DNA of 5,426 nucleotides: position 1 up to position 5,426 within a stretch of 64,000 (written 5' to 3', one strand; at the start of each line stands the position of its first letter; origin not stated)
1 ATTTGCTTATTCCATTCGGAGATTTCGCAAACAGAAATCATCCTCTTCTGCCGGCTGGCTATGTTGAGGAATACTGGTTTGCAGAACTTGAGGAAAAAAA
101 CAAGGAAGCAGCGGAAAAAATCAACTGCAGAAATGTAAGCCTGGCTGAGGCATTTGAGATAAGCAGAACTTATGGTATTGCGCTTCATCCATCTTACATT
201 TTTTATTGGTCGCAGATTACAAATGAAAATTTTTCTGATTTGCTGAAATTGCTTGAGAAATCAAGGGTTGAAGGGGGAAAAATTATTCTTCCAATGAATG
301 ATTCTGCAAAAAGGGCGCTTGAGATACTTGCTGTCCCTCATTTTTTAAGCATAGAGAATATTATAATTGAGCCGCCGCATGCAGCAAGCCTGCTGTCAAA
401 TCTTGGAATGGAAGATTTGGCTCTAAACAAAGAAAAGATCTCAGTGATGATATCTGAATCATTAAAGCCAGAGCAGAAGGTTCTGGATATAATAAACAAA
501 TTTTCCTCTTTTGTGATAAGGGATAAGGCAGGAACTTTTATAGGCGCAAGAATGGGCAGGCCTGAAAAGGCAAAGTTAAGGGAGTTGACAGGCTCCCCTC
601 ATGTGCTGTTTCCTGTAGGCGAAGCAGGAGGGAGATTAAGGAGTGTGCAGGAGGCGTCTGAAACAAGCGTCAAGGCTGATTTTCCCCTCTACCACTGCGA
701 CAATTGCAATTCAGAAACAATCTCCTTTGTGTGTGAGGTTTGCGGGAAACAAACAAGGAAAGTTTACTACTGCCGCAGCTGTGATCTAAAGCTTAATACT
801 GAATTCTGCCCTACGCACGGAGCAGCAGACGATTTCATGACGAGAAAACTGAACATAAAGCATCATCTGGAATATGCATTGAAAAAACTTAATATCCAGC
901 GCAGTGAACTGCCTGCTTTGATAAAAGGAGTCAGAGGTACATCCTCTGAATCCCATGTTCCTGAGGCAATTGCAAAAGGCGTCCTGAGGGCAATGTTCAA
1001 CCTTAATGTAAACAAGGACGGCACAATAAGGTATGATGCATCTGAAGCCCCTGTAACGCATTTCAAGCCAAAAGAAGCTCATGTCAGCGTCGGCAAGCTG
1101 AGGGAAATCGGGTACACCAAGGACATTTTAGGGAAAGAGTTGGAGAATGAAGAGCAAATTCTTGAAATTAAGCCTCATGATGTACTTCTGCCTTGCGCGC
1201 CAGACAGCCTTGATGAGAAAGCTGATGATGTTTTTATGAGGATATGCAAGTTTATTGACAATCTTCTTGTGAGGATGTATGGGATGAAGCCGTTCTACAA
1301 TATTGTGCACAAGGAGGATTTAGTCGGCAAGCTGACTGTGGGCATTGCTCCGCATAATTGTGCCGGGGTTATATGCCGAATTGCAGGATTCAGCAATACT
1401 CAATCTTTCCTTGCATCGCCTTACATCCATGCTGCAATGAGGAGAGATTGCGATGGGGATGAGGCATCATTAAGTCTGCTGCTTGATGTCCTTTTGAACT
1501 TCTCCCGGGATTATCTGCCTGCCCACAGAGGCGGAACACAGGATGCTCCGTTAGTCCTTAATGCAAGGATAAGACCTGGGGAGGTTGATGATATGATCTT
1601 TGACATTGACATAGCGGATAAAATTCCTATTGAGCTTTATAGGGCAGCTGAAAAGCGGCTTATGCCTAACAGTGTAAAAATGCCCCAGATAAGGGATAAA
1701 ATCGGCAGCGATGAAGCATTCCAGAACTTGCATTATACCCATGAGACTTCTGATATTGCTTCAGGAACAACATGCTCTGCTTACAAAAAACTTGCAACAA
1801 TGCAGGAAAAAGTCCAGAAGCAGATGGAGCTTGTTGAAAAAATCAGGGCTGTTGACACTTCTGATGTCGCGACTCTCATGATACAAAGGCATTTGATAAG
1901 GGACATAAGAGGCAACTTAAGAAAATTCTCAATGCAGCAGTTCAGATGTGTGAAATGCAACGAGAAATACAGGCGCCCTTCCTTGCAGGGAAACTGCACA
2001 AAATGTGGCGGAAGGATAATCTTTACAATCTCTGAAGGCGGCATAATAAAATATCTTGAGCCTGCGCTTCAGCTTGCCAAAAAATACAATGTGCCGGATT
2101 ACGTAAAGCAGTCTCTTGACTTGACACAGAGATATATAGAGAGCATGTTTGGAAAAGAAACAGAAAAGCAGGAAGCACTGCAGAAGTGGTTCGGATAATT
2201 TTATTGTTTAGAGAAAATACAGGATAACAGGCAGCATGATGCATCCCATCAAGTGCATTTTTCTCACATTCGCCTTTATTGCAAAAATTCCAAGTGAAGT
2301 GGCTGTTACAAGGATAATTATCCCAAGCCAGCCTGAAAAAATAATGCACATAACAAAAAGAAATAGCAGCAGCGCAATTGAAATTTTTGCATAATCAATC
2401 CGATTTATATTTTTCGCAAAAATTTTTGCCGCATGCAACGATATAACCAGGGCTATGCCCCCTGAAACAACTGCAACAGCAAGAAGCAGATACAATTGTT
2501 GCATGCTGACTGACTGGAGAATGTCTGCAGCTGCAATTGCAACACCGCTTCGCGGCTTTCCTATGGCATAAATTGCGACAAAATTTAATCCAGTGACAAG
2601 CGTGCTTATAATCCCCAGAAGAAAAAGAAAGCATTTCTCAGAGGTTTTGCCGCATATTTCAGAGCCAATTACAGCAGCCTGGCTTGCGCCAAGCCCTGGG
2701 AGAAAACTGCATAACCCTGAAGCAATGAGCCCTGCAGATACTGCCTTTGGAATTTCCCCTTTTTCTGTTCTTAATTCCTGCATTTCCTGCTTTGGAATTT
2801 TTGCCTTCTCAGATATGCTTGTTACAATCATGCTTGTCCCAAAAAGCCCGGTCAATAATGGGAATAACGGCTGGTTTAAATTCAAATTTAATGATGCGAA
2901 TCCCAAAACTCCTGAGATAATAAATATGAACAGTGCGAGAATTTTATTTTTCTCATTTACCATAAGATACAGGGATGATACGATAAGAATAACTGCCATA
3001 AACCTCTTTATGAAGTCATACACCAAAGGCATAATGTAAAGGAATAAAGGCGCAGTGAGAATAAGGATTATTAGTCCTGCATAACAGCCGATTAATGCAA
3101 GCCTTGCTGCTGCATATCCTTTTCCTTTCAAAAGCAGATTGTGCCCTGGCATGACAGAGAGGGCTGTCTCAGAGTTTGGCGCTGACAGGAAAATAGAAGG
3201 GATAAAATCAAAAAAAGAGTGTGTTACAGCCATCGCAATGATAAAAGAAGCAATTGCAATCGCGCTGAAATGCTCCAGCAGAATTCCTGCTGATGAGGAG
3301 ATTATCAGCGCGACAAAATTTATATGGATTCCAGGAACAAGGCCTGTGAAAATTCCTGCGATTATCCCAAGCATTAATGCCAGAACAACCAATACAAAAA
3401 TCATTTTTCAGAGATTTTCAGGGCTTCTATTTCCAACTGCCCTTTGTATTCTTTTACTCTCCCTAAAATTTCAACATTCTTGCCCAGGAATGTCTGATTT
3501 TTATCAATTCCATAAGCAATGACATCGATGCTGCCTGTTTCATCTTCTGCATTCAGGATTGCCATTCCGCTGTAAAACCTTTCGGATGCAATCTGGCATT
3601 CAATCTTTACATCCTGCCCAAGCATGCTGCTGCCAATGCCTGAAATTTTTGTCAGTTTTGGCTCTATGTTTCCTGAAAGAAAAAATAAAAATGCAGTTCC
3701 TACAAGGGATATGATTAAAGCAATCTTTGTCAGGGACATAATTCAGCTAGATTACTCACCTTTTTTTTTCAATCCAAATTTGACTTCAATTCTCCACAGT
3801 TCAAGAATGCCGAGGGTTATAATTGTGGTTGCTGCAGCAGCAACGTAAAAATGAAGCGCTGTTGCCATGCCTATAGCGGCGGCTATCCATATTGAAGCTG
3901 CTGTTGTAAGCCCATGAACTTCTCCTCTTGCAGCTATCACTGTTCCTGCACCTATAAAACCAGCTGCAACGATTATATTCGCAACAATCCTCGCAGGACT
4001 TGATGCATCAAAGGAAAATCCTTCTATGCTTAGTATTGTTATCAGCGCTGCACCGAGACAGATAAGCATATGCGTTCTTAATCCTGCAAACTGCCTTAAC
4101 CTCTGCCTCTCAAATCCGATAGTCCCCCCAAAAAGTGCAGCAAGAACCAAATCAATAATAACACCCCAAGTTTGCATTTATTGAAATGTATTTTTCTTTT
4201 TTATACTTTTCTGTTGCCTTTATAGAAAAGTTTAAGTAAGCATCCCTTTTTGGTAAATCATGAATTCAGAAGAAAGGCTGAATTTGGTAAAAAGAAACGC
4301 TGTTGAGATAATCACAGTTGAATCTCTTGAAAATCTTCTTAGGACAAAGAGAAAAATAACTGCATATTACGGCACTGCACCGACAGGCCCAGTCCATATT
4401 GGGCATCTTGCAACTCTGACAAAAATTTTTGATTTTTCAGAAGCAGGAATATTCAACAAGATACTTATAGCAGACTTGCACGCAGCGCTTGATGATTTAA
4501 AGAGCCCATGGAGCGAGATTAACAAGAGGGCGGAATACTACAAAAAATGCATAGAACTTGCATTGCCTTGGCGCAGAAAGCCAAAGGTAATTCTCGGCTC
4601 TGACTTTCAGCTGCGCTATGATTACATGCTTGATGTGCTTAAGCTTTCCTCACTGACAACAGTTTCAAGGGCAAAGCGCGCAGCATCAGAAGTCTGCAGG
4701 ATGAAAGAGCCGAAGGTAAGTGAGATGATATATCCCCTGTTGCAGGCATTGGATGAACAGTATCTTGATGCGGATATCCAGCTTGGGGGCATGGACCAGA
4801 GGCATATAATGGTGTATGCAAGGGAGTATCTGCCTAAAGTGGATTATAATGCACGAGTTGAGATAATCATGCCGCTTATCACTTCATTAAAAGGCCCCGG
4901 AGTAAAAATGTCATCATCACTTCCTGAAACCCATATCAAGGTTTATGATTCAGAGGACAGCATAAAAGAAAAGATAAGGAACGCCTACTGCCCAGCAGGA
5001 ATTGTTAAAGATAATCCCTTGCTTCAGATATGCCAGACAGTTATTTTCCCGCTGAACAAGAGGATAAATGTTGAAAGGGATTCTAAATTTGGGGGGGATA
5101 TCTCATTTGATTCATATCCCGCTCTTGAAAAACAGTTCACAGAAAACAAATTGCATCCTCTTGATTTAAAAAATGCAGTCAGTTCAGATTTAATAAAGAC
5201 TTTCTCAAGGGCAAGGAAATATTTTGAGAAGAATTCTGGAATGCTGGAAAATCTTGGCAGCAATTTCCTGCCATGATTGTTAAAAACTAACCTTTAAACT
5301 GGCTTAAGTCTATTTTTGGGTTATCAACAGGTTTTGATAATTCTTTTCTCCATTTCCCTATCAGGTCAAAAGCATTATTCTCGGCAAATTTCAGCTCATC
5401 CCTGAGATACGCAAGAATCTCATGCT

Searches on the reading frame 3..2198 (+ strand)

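Call 21: search_protein_families(library=pfam, proteins=[window:3-2198:+], max_evalue=0.001)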
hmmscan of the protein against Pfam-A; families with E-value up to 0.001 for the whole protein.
window:3-2198:+ (731 aa): 2 families
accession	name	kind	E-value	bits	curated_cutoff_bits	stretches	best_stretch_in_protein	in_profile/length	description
PF24846.1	PolC_DP2_cat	-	4.3e-108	361.2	24.3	1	305-603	6-299/299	DNA polymerase II large subunit DP2, catalytic domain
PF24844.1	PolC_DP2_central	-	6.3e-66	223.2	24.3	1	1-265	123-371/372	DNA polymerase II large subunit DP2, central domain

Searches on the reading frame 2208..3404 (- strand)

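Call 21: search_protein_families(library=pfam, proteins=[window:2208-3404:-], max_evalue=0.001)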
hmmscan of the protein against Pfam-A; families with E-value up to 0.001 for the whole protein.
window:2208-3404:- (398 aa): 1 family
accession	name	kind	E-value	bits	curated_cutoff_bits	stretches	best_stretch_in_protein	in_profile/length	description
PF01970.21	TctA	-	5.9e-45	154.1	28.9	1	8-386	2-422/423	Tripartite tricarboxylate transporter TctA family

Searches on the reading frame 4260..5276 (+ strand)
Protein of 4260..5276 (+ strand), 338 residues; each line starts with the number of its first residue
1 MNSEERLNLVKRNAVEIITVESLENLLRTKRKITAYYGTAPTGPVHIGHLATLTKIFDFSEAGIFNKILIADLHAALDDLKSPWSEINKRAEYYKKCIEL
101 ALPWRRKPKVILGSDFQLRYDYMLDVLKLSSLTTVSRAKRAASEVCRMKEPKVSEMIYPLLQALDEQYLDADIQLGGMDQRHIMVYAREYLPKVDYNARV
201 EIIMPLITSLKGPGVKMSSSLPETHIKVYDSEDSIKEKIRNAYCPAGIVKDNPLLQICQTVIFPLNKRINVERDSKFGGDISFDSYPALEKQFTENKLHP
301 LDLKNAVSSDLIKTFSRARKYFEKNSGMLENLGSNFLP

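Call 21: search_protein_families(library=pfam, proteins=[window:4260-5276:+], max_evalue=0.001)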
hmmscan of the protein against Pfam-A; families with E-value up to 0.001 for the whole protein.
window:4260-5276:+ (338 aa): 1 family
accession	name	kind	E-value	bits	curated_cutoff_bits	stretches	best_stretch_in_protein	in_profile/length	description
PF00579.31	tRNA-synt_1b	-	2e-50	172.3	21.1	1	30-315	3-291/292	tRNA synthetases class I (W and Y)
